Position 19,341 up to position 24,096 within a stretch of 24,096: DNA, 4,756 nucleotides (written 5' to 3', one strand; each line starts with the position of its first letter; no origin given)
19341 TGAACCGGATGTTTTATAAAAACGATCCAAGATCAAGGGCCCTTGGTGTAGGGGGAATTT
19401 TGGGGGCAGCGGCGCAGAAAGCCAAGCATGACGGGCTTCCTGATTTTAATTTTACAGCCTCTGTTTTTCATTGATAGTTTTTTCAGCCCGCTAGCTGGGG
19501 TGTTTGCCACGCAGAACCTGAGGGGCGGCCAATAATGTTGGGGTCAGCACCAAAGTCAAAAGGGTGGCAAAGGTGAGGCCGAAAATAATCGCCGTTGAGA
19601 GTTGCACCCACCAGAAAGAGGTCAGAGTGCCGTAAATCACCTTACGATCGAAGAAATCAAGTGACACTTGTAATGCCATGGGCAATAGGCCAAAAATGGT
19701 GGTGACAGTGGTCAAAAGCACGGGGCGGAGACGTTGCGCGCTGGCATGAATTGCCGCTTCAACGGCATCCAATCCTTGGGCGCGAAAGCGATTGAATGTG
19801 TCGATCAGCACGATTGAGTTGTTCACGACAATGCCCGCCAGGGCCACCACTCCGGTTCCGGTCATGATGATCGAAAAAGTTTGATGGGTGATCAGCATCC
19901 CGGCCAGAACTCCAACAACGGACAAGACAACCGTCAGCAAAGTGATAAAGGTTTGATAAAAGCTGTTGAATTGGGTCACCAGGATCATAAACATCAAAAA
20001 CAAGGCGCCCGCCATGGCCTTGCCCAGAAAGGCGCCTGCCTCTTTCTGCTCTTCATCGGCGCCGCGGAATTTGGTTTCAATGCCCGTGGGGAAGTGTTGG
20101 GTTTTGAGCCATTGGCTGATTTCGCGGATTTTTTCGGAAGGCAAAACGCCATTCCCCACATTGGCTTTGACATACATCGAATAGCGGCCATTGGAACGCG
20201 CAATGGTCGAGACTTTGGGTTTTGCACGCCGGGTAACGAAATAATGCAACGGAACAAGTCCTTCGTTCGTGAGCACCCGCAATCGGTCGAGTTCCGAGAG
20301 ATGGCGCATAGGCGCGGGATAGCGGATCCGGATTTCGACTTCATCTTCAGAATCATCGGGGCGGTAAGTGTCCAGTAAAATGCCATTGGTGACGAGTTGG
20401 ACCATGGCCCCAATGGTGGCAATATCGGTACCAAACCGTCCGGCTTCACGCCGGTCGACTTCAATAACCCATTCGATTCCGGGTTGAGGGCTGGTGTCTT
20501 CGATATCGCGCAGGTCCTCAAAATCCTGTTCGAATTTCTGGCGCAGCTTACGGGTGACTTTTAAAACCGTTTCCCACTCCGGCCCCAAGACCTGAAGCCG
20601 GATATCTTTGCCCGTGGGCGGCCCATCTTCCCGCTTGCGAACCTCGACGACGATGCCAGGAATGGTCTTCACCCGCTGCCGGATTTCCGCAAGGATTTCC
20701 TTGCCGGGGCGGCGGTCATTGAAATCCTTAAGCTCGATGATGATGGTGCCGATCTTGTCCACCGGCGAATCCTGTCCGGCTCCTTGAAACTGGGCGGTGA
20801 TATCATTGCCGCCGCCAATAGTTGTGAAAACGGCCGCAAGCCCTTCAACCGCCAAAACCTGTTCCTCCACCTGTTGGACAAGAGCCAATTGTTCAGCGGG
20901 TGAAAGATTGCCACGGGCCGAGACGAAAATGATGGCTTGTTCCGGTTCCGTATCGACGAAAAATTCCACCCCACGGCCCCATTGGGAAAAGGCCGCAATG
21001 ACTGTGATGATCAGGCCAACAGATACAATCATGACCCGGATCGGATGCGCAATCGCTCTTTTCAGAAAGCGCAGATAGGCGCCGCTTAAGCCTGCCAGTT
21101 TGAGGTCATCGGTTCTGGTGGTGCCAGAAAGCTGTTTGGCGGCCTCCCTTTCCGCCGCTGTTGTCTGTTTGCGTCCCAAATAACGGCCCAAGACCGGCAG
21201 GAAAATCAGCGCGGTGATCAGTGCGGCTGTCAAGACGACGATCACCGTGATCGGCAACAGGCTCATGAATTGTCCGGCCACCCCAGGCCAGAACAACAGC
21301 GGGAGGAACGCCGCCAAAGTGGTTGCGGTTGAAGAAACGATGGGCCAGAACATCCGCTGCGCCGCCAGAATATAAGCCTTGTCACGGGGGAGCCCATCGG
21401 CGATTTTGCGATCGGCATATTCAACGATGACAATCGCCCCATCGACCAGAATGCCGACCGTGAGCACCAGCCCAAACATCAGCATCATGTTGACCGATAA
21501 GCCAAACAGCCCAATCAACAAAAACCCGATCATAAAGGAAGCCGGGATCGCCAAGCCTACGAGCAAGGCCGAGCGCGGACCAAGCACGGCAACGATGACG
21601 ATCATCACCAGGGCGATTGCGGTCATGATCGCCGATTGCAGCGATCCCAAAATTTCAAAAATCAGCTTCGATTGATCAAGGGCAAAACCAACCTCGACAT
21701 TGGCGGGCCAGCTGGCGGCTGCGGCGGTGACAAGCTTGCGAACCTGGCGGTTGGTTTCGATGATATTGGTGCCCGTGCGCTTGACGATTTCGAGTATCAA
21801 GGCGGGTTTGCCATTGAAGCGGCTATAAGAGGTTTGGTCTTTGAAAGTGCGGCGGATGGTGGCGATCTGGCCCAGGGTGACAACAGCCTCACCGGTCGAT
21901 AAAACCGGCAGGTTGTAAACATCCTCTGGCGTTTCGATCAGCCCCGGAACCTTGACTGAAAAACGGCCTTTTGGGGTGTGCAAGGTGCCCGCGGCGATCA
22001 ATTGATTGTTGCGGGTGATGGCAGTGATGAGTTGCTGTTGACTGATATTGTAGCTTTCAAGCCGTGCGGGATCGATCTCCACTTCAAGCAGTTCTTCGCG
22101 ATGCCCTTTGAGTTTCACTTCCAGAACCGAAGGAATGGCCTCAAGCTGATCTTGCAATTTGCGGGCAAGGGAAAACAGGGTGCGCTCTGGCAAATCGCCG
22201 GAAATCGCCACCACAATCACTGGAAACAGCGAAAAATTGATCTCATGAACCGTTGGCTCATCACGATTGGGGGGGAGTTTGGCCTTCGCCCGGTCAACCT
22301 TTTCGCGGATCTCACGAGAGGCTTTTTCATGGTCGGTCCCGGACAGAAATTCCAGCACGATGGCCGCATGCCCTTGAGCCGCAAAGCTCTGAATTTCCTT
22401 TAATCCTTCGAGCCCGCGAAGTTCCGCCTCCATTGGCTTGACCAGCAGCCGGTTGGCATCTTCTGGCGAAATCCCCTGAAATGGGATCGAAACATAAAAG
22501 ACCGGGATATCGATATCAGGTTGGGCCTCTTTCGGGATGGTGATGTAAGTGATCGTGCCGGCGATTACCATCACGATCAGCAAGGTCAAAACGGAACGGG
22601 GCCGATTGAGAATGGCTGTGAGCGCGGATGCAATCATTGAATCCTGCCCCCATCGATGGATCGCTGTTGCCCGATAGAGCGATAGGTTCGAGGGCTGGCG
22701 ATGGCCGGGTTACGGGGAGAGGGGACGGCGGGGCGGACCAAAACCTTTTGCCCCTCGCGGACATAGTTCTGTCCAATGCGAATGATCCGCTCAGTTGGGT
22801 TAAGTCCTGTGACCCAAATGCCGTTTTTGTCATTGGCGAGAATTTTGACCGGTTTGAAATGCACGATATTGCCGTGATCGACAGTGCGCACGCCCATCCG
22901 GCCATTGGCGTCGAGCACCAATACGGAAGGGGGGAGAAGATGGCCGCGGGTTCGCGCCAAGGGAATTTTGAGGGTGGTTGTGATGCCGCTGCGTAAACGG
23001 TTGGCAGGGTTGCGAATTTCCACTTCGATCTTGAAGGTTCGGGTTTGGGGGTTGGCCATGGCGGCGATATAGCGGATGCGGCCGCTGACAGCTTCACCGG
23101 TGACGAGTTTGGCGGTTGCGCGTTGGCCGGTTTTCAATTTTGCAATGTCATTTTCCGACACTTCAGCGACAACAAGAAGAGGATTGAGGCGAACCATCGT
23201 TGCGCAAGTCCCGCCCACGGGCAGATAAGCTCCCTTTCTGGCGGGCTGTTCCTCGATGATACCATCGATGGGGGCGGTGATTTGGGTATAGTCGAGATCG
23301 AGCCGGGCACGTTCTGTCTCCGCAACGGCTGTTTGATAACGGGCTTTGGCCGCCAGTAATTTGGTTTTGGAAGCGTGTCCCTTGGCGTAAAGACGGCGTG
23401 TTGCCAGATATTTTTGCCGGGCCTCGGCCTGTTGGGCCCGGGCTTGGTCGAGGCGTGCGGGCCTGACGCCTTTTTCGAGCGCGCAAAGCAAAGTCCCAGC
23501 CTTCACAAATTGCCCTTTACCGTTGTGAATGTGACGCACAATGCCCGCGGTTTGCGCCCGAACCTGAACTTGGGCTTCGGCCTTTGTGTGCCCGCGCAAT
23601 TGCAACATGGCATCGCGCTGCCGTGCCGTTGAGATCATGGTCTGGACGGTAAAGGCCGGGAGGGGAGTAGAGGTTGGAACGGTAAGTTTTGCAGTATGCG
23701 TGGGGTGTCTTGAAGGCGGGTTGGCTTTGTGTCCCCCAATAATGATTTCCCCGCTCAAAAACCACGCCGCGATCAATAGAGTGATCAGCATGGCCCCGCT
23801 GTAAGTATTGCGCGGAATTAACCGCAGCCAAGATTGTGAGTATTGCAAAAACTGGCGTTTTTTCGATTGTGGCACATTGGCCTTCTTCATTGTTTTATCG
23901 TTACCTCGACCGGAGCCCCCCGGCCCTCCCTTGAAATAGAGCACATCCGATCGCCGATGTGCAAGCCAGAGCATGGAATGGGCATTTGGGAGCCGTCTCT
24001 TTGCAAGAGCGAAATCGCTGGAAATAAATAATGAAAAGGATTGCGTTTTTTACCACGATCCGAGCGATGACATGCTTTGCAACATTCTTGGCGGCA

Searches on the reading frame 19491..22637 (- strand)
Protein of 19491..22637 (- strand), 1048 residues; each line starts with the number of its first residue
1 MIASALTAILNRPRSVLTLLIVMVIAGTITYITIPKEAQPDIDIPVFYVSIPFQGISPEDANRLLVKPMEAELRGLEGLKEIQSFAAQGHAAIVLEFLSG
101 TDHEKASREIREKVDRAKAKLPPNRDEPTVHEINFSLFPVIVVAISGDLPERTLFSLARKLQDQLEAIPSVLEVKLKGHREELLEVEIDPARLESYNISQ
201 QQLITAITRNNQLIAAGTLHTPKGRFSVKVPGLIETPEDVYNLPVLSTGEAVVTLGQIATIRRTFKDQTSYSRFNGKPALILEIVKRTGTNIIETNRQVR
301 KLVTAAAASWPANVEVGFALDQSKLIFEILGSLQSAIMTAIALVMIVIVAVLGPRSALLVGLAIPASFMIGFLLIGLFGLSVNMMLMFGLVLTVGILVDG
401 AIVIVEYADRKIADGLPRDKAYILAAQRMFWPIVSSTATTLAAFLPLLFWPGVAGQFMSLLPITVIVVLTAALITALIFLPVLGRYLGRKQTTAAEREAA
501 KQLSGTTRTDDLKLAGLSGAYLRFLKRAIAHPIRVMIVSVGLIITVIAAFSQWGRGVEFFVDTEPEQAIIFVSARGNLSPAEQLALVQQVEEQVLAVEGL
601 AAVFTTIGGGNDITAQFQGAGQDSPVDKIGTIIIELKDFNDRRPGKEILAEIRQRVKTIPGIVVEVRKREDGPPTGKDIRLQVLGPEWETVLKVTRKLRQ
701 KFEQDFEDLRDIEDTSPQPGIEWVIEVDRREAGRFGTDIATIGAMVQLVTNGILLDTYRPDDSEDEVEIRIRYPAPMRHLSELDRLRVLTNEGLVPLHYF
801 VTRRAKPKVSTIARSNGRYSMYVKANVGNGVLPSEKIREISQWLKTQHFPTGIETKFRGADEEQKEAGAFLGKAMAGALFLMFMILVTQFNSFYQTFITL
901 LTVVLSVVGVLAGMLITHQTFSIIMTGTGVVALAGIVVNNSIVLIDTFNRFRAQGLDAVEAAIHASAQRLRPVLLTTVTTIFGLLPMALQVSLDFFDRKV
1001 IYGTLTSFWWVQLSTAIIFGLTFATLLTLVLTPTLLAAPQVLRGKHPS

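Call 20: search_protein_families(library=pfam, proteins=[window:19491-22637:-], max_evalue=0.001)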
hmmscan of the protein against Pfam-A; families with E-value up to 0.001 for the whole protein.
window:19491-22637:- (1048 aa): 1 family
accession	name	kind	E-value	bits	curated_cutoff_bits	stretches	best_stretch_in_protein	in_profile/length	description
PF00873.25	ACR_tran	-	6e-169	564.3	28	1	9-1035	5-1016/1021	AcrB/AcrD/AcrF family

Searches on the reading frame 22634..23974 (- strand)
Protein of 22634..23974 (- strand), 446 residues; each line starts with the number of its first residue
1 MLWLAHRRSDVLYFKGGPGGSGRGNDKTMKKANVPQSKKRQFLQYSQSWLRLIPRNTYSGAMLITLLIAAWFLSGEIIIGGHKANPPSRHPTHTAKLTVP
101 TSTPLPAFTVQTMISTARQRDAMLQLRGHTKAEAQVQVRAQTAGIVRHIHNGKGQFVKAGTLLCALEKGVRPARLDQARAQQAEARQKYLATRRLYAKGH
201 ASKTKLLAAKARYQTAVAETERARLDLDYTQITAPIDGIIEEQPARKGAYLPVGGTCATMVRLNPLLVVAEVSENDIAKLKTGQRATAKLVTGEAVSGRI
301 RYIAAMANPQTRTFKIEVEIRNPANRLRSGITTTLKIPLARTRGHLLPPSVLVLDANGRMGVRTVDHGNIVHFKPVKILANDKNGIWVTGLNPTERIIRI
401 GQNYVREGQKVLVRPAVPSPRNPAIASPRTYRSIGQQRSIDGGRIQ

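Call 20: search_protein_families(library=pfam, proteins=[window:22634-23974:-], max_evalue=0.001)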
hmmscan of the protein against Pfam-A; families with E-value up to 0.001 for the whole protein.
window:22634-23974:- (446 aa): 3 families
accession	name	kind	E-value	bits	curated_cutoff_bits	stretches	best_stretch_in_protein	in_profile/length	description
PF16576.10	HlyD_D23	-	8e-26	91.1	30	1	133-331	17-212/214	Barrel-sandwich domain of CusB or HlyD membrane-fusion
PF13437.12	HlyD_3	-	4.6e-20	72.8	22.2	1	232-330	2-106/106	HlyD family secretion protein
PF12700.13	HlyD_2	-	0.0007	18.9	25.1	0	258-384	259-381/416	HlyD family secretion protein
